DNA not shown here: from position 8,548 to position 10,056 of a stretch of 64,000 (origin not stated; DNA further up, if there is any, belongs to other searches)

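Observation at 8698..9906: MqnC/MqnE-family (radical-SAM) homolog that has lost the CxxxCxxC [4Fe-4S] motif.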

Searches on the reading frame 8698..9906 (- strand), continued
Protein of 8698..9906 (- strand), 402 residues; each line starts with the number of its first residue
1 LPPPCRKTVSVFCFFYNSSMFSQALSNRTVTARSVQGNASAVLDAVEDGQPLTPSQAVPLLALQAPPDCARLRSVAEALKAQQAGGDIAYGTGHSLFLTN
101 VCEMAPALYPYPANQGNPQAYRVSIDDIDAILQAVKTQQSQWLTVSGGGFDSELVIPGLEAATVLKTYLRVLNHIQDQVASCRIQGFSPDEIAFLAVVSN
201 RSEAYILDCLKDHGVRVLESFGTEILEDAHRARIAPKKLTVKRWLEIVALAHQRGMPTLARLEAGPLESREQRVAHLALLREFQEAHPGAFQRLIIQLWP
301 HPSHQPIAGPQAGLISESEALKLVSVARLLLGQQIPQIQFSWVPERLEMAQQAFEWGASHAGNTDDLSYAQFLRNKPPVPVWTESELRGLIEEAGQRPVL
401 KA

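Call 39: search_protein_families(library=ncbifam, proteins=[L006:9348-10526:+, L006:10542-11177:+, L004:9372-10550:+, L008:9450-10646:+, L006:4975-6066:-, L006:7375-7965:+], max_evalue=0.00001)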
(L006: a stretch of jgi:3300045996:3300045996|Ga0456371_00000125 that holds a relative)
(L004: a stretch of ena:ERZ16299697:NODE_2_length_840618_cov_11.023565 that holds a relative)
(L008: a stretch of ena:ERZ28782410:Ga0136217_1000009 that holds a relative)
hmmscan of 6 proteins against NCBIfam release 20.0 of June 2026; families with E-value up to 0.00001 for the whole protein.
L006:9348-10526:+ (392 aa): 76 families (the best 25 are shown)
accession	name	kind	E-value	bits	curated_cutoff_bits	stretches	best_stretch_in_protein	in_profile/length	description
NF005855.0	PRK07777.1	equivalog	4.4e-121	404.9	553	1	6-386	7-389/391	pyridoxal phosphate-dependent aminotransferase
NF006488.0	PRK08912.1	equivalog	2.1e-120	402.2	498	1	11-385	10-384/387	aminotransferase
NF006569.0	PRK09082.1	subfamily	1.9e-110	369.6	420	1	10-384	13-386/386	methionine aminotransferase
NF041364.1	GntC_guanitoxin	equivalog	8.9e-90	301.1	415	1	30-383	1-355/356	guanitoxin biosynthesis PLP-dependent (S)-gamma-hydroxy-L-arginine cyclodehydratase GntC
NF009079.0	PRK12414.1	subfamily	3.2e-85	286.5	481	1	16-383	18-383/384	methionine aminotransferase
NF005817.0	PRK07683.1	equivalog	5.6e-79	265.6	575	1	12-383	12-379/387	aminotransferase A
NF041091.1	asp_aminotase_Arch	equivalog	3.4e-78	263.1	550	1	23-383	23-373/376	aspartate aminotransferase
NF004770.0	PRK06108.1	subfamily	3.3e-73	246.8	422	1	6-383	14-390/396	pyridoxal phosphate-dependent aminotransferase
NF005816.0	PRK07682.1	equivalog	2.4e-72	243.7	620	1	6-384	7-382/390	aminotransferase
NF005588.0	PRK07309.1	equivalog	2.2e-70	237.6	576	1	13-384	15-385/391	pyridoxal phosphate-dependent aminotransferase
NF006229.0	PRK08361.1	equivalog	8.2e-70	235.8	624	1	14-383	19-386/391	aspartate aminotransferase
NF006230.0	PRK08363.1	equivalog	5e-65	219.8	534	1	17-384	15-391/398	alanine aminotransferase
NF006756.0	PRK09276.1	subfamily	4.6e-64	216.7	507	1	21-385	25-386/387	LL-diaminopimelate aminotransferase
NF004975.0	PRK06348.1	equivalog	8.3e-64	216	549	1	9-385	10-383/384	pyridoxal phosphate-dependent aminotransferase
NF005744.0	PRK07568.1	subfamily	2e-61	208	389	1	6-378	4-383/398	pyridoxal phosphate-dependent aminotransferase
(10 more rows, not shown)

L006:10542-11177:+ (211 aa): 5 families
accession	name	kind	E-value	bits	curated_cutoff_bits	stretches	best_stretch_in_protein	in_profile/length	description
NF004855.0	PRK06208.1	subfamily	3.2e-10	39.7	255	1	21-118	45-145/274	class II aldolase/adducin family protein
NF005484.0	PRK07090.1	equivalog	1.9e-07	30.7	261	1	20-115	32-128/260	aldolase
NF043034.1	OxoTetrPhDc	equivalog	2.1e-07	30.9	250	1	21-107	7-92/205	3-oxo-tetronate 4-phosphate decarboxylase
NF053537.1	DhpthDcsPhtC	equivalog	1.9e-06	27.4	200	0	21-202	2-193/232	3,4-dihydroxyphthalate decarboxylase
NF005984.0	PRK08087.1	subfamily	7.3e-06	25.9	264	1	19-107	6-92/215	L-fuculose-phosphate aldolase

L004:9372-10550:+ (392 aa): 73 families (the best 25 are shown)
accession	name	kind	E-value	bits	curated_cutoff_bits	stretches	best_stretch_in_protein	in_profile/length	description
NF006488.0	PRK08912.1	equivalog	2.8e-124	415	498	1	10-385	9-384/387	aminotransferase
NF005855.0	PRK07777.1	equivalog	4.1e-123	411.6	553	1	3-386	4-389/391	pyridoxal phosphate-dependent aminotransferase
NF006569.0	PRK09082.1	subfamily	4.8e-113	378.2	420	1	9-384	12-386/386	methionine aminotransferase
NF009079.0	PRK12414.1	subfamily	3.6e-89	299.5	481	1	15-383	17-383/384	methionine aminotransferase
NF041364.1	GntC_guanitoxin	equivalog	7.7e-87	291.5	415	1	30-384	1-356/356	guanitoxin biosynthesis PLP-dependent (S)-gamma-hydroxy-L-arginine cyclodehydratase GntC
NF005817.0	PRK07683.1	equivalog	1.5e-79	267.5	575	1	7-384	7-380/387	aminotransferase A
NF041091.1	asp_aminotase_Arch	equivalog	2.5e-78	263.5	550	1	23-383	23-373/376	aspartate aminotransferase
NF005816.0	PRK07682.1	equivalog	1.5e-74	251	620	1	4-385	5-383/390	aminotransferase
NF005588.0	PRK07309.1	equivalog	1.7e-70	237.9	576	1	6-384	8-385/391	pyridoxal phosphate-dependent aminotransferase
NF004770.0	PRK06108.1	subfamily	3.2e-69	233.7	422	1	3-383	11-390/396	pyridoxal phosphate-dependent aminotransferase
NF006229.0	PRK08361.1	equivalog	1.7e-68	231.5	624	1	12-384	17-387/391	aspartate aminotransferase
NF006756.0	PRK09276.1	subfamily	5.1e-66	223.2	507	1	21-385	25-386/387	LL-diaminopimelate aminotransferase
NF006230.0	PRK08363.1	equivalog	9e-66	222.3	534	1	15-384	13-391/398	alanine aminotransferase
NF004975.0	PRK06348.1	equivalog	2.1e-64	217.9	549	1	5-385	6-383/384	pyridoxal phosphate-dependent aminotransferase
TIGR03540.1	DapC_direct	equivalog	1.1e-62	212.2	593.25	1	22-383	24-382/383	LL-diaminopimelate aminotransferase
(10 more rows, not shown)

L008:9450-10646:+ (398 aa): 73 families (the best 25 are shown)
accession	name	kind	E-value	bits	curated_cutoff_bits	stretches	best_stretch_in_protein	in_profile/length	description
NF005855.0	PRK07777.1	equivalog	2e-119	399.4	553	1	3-392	4-389/391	pyridoxal phosphate-dependent aminotransferase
NF006488.0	PRK08912.1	equivalog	8.7e-118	393.6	498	1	10-391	9-384/387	aminotransferase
NF006569.0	PRK09082.1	subfamily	3.9e-111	371.9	420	1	8-390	11-386/386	methionine aminotransferase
NF009079.0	PRK12414.1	subfamily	2e-86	290.4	481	1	15-389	17-383/384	methionine aminotransferase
NF041364.1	GntC_guanitoxin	equivalog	3.9e-86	289.2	415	1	30-390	1-356/356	guanitoxin biosynthesis PLP-dependent (S)-gamma-hydroxy-L-arginine cyclodehydratase GntC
NF005817.0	PRK07683.1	equivalog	9.5e-75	251.7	575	1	7-389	7-379/387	aminotransferase A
NF041091.1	asp_aminotase_Arch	equivalog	1.3e-74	251.4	550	1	27-389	27-373/376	aspartate aminotransferase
NF005588.0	PRK07309.1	equivalog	3.9e-71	240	576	1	7-389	9-384/391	pyridoxal phosphate-dependent aminotransferase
NF005816.0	PRK07682.1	equivalog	3.9e-70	236.5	620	1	4-390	5-382/390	aminotransferase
NF004770.0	PRK06108.1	subfamily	6.2e-69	232.7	422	1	4-389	12-390/396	pyridoxal phosphate-dependent aminotransferase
NF006229.0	PRK08361.1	equivalog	1.7e-64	218.2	624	1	13-389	18-386/391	aspartate aminotransferase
NF006230.0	PRK08363.1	equivalog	2.3e-62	211.1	534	1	30-389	33-390/398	alanine aminotransferase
NF004975.0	PRK06348.1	equivalog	3.2e-62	210.7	549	1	4-391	5-383/384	pyridoxal phosphate-dependent aminotransferase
NF006756.0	PRK09276.1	subfamily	5.8e-62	209.8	507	1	22-391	26-386/387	LL-diaminopimelate aminotransferase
NF005744.0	PRK07568.1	subfamily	5.8e-60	203.2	389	1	5-387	3-386/398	pyridoxal phosphate-dependent aminotransferase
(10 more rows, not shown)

L006:4975-6066:- (363 aa): 0 families

L006:7375-7965:+ (196 aa): 0 families

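Call 40: list_cluster_members(proteins=[P0063, P0053, P0059, P0066, P0067, P0072, P0083, P0050, P0060, P0058])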
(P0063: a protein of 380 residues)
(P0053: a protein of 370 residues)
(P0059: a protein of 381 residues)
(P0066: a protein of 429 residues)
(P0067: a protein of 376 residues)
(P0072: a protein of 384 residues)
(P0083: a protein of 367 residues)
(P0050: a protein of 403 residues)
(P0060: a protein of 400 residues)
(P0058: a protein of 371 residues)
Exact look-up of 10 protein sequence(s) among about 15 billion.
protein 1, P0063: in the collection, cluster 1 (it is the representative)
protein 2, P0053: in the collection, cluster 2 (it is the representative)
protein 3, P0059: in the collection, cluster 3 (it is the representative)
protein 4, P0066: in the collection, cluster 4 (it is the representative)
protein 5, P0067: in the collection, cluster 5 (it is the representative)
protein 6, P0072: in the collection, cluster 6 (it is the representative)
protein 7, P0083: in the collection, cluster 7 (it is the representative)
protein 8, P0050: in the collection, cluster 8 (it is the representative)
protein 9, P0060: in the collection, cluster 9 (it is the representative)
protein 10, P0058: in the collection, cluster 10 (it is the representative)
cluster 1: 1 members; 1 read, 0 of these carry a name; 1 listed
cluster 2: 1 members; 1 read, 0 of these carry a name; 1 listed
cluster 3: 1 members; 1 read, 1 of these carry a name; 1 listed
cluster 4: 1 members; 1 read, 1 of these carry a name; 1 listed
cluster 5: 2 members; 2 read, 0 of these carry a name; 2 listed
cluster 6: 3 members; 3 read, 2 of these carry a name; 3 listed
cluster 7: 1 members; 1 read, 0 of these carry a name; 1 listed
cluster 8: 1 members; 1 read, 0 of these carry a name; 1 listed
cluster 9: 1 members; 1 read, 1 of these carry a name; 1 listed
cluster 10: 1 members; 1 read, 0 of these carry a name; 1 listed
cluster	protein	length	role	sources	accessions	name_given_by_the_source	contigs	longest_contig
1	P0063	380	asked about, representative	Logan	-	-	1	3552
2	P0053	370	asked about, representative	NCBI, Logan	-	-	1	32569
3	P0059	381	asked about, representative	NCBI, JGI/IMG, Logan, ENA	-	cyclic dehypoxanthinyl futalosine synthase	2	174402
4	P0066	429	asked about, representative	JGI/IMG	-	2-iminoacetate synthase ThiH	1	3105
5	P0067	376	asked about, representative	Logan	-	-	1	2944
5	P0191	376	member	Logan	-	-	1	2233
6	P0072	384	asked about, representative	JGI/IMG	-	hypothetical protein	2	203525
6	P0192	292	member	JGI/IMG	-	hypothetical protein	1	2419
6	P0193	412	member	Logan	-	-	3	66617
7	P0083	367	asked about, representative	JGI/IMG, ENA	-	-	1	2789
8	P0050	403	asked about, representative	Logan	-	-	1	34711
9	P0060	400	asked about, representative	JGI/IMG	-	2-iminoacetate synthase ThiH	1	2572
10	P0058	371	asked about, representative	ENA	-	-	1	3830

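Call 41: find_encoding_contigs(protein=P0059, flank=10000, max_places=2)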
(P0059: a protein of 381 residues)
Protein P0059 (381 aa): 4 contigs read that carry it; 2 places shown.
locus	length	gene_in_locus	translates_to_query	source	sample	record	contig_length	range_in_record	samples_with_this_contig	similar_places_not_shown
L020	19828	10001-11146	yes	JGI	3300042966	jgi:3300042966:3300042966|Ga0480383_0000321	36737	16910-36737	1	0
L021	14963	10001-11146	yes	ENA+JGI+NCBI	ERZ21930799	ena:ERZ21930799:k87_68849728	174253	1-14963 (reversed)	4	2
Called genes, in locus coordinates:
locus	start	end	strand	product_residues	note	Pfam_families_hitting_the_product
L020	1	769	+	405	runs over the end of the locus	PF00108:Thiolase_N, PF02803:Thiolase_C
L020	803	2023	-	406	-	PF00595:PDZ, PF13180:PDZ_2, PF17820:PDZ_6, PF03572:Peptidase_S41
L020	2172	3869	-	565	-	-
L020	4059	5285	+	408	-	PF01979:Amidohydro_1, PF07969:Amidohydro_3 (weak)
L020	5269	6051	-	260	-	PF00733:Asn_synthase (weak), PF06508:QueC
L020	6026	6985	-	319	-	PF03130:HEAT_PBS (faint), PF02985:HEAT (faint), PF13646:HEAT_2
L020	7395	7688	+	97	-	-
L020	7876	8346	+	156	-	-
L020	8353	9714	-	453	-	PF01979:Amidohydro_1, PF07969:Amidohydro_3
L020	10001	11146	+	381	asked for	-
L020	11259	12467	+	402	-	PF00155:Aminotran_1_2, PF01041:DegT_DnrJ_EryC1, PF01053:Cys_Met_Meta_PP (weak)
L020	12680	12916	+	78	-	-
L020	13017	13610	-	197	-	PF01281:Ribosomal_L9_N, PF03948:Ribosomal_L9_C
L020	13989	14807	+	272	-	PF01978:TrmB, PF11495:TrmB_EBD_N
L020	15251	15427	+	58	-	-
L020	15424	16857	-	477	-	PF11638:DnaA_N, PF13401:AAA_22 (faint), PF00308:Bac_DnaA, PF01695:IstB_IS21, PF08299:Bac_DnaA_C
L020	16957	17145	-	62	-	-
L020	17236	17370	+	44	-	PF00468:Ribosomal_L34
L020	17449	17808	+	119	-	PF00825:Ribonuclease_P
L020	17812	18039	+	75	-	PF01809:YidD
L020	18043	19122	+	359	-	PF02096:60KD_IMP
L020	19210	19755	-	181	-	-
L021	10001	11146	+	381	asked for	-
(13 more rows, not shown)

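Call 42: find_encoding_contigs(protein=P0063, flank=10000, max_places=2)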
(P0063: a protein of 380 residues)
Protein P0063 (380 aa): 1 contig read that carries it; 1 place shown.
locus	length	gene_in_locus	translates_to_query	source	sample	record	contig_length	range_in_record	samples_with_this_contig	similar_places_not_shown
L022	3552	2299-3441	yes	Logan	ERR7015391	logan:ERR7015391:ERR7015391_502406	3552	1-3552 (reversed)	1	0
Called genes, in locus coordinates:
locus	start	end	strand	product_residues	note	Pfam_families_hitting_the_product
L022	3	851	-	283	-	?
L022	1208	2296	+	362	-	PF00441:Acyl-CoA_dh_1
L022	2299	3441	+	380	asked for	PF04055:Radical_SAM, PF19288:CofH_C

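Call 43: find_encoding_contigs(protein=P0053, flank=8000, max_places=1)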
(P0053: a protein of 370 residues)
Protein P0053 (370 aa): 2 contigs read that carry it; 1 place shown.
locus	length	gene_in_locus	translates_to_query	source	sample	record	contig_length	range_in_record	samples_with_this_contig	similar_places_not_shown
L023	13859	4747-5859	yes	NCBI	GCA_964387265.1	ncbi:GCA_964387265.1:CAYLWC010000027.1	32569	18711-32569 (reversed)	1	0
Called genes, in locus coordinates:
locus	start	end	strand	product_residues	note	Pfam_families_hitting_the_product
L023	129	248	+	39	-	-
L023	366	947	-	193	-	PF01878:EVE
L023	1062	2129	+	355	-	PF13439:Glyco_transf_4 (weak), PF13477:Glyco_trans_4_2, PF00534:Glycos_transf_1, PF13692:Glyco_trans_1_4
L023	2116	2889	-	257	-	PF08032:SpoU_sub_bind, PF00588:SpoU_methylase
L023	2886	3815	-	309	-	-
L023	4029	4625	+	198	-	-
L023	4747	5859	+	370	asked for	-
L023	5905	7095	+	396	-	PF00155:Aminotran_1_2, PF01041:DegT_DnrJ_EryC1, PF01053:Cys_Met_Meta_PP (weak)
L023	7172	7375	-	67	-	-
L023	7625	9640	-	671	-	PF03190:Thioredox_DsbH, PF13098:Thioredoxin_2 (weak), PF13899:Thioredoxin_7, PF03663:Glyco_hydro_76 (faint), PF07470:Glyco_hydro_88 (faint), PF06662:C5-epim_C (faint)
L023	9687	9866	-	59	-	PF13370:Fer4_13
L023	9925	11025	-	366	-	PF01883:FeS_assembly_P, PF00142:Fer4_NifH (faint), PF01656:CbiA, PF02374:ArsA_ATPase (faint), PF09140:MipZ (weak), PF10609:ParA, PF13614:AAA_31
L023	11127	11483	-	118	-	PF00581:Rhodanese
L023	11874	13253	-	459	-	PF03448:MgtE_N, PF00571:CBS (weak), PF01769:MgtE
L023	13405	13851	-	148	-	-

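Call 44: find_encoding_contigs(protein=P0072, flank=8000, max_places=1)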
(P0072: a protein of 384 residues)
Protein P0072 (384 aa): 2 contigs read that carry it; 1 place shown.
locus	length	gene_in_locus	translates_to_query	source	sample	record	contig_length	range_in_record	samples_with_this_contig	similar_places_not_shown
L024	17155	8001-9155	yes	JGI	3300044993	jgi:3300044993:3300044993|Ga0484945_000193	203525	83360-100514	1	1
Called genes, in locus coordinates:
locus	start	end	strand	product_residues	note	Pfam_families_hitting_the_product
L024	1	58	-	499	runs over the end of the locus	PF00324:AA_permease, PF13520:AA_permease_2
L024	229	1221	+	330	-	PF13480:Acetyltransf_6 (faint), PF12802:MarR_2 (weak), PF00583:Acetyltransf_1, PF13673:Acetyltransf_10, PF13508:Acetyltransf_7, PF08445:FR47 (weak)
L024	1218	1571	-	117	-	-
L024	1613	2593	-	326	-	PF13230:GATase_4, PF13522:GATase_6 (weak)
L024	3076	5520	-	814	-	PF00270:DEAD, PF04851:ResIII, PF20720:nSTAND3 (faint), PF22527:DEXQc_Suv3, PF00271:Helicase_C (weak), PF08148:DSHCT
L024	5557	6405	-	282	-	PF01048:PNP_UDP_1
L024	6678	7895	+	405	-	PF02885:Glycos_trans_3N, PF00591:Glycos_transf_3, PF07831:PYNP_C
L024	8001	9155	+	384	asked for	-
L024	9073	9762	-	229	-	-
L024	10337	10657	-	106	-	-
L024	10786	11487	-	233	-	-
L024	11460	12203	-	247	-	PF00834:Ribul_P_3_epim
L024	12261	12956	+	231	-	PF04028:DUF374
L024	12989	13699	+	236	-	PF00246:Peptidase_M14, PF24827:AstE_AspA_cat (weak)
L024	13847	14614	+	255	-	-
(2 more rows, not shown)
